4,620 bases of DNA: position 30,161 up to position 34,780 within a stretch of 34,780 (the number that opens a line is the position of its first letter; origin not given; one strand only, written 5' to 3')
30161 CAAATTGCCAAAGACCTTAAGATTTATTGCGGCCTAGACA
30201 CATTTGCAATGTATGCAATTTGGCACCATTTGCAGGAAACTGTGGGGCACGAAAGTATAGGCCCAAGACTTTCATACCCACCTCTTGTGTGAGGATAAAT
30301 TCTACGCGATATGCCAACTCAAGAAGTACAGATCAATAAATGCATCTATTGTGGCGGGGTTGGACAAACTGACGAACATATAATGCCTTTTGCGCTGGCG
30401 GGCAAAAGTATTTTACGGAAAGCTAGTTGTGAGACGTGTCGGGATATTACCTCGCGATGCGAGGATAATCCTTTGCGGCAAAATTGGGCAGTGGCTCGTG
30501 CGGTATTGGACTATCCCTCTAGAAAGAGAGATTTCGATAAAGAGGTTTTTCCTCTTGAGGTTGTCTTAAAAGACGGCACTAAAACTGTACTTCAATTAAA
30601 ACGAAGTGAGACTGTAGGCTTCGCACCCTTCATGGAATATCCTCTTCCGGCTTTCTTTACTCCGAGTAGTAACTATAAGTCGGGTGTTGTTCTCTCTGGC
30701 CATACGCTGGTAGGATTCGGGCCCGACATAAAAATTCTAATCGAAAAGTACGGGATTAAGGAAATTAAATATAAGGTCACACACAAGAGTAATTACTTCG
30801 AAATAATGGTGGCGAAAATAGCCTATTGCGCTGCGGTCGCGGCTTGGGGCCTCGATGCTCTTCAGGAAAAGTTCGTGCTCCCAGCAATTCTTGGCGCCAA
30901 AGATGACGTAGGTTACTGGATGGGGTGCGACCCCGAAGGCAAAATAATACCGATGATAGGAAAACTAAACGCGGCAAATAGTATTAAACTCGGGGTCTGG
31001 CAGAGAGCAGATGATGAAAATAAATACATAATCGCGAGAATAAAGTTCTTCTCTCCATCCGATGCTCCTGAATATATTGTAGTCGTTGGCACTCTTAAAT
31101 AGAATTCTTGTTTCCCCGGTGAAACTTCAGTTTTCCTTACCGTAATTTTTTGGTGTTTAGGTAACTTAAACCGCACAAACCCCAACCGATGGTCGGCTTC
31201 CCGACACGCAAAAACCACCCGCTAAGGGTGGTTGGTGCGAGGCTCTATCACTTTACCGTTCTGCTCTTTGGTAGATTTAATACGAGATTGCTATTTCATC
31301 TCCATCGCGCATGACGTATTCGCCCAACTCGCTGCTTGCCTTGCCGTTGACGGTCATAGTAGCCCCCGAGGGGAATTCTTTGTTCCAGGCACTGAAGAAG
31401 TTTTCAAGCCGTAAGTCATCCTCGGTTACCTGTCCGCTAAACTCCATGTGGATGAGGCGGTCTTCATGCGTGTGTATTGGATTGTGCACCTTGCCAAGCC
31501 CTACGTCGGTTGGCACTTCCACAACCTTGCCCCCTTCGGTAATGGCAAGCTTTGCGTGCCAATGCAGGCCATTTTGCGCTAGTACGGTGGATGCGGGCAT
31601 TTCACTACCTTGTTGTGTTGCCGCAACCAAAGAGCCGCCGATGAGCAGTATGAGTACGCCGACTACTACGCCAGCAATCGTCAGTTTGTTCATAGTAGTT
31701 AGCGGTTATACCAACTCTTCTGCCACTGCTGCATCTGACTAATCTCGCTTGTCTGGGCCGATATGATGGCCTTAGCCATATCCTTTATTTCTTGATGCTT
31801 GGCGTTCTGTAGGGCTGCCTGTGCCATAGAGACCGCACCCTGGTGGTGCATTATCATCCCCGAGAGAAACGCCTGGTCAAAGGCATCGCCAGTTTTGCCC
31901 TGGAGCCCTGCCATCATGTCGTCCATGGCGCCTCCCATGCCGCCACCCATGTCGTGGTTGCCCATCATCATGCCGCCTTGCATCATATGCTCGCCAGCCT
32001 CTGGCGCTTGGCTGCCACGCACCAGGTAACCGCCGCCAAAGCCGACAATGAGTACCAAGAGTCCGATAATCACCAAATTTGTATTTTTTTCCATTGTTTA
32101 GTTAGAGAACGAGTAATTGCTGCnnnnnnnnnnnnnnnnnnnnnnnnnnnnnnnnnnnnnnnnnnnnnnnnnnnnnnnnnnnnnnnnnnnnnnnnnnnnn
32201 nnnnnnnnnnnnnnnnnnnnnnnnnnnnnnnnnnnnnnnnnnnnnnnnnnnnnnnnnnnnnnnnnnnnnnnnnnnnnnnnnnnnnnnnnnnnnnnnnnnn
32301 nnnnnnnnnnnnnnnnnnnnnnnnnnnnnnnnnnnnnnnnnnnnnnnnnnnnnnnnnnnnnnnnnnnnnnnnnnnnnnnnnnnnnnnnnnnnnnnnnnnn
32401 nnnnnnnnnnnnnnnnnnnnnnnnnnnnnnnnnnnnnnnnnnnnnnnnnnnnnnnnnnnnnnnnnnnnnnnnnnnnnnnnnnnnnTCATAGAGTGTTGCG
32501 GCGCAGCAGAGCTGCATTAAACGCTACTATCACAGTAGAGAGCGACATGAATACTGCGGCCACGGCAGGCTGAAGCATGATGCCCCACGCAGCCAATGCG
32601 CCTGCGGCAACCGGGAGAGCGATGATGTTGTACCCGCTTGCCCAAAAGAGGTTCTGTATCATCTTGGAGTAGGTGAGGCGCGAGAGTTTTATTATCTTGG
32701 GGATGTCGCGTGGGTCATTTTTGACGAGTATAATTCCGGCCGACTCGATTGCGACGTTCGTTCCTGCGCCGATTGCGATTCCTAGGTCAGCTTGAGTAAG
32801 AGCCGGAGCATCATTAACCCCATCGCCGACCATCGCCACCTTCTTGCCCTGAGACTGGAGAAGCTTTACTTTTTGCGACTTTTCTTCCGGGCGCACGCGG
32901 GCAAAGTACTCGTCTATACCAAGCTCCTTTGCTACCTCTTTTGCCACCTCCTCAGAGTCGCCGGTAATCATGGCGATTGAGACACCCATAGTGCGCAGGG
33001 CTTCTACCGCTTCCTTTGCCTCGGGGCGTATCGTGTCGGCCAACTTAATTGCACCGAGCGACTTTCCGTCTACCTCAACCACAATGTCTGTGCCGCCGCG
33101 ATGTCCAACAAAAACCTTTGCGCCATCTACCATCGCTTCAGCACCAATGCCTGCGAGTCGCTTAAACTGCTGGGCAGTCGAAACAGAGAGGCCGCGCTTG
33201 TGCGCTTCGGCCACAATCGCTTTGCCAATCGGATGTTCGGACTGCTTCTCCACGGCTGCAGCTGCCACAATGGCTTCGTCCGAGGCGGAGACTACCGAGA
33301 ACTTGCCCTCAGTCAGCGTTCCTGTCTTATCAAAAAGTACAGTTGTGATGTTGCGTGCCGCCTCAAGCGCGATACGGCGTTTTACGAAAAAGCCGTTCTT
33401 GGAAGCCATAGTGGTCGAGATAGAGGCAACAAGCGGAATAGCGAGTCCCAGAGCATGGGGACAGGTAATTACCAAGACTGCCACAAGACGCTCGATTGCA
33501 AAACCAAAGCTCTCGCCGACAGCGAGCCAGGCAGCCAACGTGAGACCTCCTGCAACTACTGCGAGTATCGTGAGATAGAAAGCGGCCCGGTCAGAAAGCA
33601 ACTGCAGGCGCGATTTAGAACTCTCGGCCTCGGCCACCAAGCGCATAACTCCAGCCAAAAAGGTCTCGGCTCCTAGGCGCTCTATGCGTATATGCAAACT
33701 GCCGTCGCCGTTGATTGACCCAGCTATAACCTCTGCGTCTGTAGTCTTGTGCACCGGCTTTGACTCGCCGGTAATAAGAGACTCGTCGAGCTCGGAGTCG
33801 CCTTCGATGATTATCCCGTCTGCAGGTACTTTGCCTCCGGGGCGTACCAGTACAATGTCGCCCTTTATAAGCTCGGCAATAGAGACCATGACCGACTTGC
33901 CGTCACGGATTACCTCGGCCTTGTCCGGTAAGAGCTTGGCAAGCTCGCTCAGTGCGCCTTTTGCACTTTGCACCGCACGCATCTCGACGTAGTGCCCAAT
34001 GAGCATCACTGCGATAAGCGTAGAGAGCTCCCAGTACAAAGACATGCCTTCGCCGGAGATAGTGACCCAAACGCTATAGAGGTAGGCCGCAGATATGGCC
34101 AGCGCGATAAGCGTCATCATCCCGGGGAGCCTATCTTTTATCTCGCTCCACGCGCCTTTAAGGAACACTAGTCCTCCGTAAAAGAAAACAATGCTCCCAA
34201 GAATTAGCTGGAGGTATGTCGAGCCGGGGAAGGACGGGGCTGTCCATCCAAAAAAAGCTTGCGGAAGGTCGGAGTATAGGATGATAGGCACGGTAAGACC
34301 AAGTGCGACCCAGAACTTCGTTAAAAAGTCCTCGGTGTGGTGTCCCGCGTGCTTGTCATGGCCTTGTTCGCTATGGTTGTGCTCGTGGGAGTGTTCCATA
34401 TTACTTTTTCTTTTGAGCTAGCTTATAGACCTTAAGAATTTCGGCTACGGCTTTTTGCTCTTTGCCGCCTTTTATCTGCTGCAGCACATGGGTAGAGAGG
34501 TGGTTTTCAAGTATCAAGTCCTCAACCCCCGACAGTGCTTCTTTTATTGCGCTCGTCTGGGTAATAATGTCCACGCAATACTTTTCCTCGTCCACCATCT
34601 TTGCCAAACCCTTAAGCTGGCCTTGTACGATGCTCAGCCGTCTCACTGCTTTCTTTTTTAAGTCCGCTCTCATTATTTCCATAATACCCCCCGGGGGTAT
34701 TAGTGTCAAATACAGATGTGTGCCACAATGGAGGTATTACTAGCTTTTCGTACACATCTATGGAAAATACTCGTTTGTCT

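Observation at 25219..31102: Three-gene helicase plus triple-nuclease operon on a tRNA-Ser island: candidate undescribed defence system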

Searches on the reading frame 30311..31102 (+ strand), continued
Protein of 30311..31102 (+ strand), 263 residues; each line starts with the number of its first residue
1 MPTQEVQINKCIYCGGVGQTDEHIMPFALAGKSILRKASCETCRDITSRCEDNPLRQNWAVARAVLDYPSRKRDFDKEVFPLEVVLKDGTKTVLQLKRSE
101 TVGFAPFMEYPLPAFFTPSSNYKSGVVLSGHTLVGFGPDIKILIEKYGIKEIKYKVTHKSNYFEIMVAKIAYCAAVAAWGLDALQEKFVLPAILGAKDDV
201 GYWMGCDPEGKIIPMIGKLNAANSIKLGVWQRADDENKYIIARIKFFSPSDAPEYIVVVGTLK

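Call 88: search_protein_representatives(alignment_id=A1)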
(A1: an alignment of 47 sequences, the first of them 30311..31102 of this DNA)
Query: 47 sequences, 274 profile positions. Proteins with E-value up to 0.001 (for the whole library): 5589; up to 1e-10: 3942; up to 1e-30: 1994. The best 150 are listed.
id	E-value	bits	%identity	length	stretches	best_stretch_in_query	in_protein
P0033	5.7e-106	370.2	-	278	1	1-271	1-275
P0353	1.5e-87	309.8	-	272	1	6-271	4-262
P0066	1.6e-87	309.7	-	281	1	5-269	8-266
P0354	8.6e-83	294.1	-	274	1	6-268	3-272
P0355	5.7e-80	284.9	-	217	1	5-213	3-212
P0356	2.5e-79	282.8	-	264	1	9-266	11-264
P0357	6.6e-79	281.4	-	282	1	10-271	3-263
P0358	6.8e-79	281.4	-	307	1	6-271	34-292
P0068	9.2e-79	280.9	-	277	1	4-271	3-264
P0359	1.1e-78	280.6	-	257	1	5-266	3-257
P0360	5.3e-78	278.4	-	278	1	4-267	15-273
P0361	9.7e-78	277.6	-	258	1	11-265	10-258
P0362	1.3e-77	277.2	-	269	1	9-268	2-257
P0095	4.5e-77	275.4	-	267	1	4-266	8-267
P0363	1.8e-76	273.4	-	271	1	9-267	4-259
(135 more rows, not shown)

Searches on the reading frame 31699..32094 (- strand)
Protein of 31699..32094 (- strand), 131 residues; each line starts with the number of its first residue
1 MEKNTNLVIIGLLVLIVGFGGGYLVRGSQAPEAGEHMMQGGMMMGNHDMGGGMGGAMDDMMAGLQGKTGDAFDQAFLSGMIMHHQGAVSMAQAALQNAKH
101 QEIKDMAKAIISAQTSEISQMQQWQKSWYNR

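Call 8: search_protein_families(library=pfam, proteins=[window:31699-32094:-], max_evalue=0.01)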
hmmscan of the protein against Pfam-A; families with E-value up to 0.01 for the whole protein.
window:31699-32094:- (131 aa): 2 families
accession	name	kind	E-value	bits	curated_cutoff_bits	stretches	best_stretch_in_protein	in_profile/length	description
PF03713.19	DUF305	-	2.1e-23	83.5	27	1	34-124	62-150/151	Domain of unknown function (DUF305)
PF13628.12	DUF4142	-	4.6e-09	37.1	27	1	57-113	71-127/138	Domain of unknown function (DUF4142)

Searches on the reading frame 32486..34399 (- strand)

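Call 8: search_protein_families(library=pfam, proteins=[window:32486-34399:-], max_evalue=0.01)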
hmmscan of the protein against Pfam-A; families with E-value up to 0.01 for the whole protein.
window:32486-34399:- (637 aa): 5 families
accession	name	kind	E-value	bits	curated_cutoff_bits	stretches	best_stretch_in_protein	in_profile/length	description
PF00122.25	E1-E2_ATPase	-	9.7e-52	175.5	28.1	1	155-334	1-180/181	E1-E2 ATPase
PF00702.32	Hydrolase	-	5.9e-37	128.4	26.4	1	351-538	1-191/191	haloacid dehalogenase-like hydrolase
PF08282.18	Hydrolase_3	-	2.6e-07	31.1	20.9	1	512-562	197-247/255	haloacid dehalogenase-like hydrolase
PF12710.13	HAD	-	1.3e-05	26.1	27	1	453-534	82-188/189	haloacid dehalogenase-like hydrolase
PF13419.12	HAD_2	-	2.4e-05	25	23.8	1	458-533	81-167/178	Haloacid dehalogenase-like hydrolase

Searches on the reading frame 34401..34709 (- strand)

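Call 41: search_protein_families(library=pfam, proteins=[window:34401-34709:-], max_evalue=0.05)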
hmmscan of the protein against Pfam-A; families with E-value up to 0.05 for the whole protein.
window:34401-34709:- (102 aa): 3 families
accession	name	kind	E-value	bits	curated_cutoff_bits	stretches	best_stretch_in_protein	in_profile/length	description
PF02583.22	Trns_repr_metal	-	3.6e-23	82.2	22.8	1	18-94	2-75/78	Metal-sensitive transcriptional repressor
PF17719.6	DUF5564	-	0.0035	17.9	30.6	1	5-98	3-95/98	Family of unknown function (DUF5564)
PF12896.12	ANAPC4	-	0.024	14.6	23.1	1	21-78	127-181/203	Anaphase-promoting complex, cyclosome, subunit 4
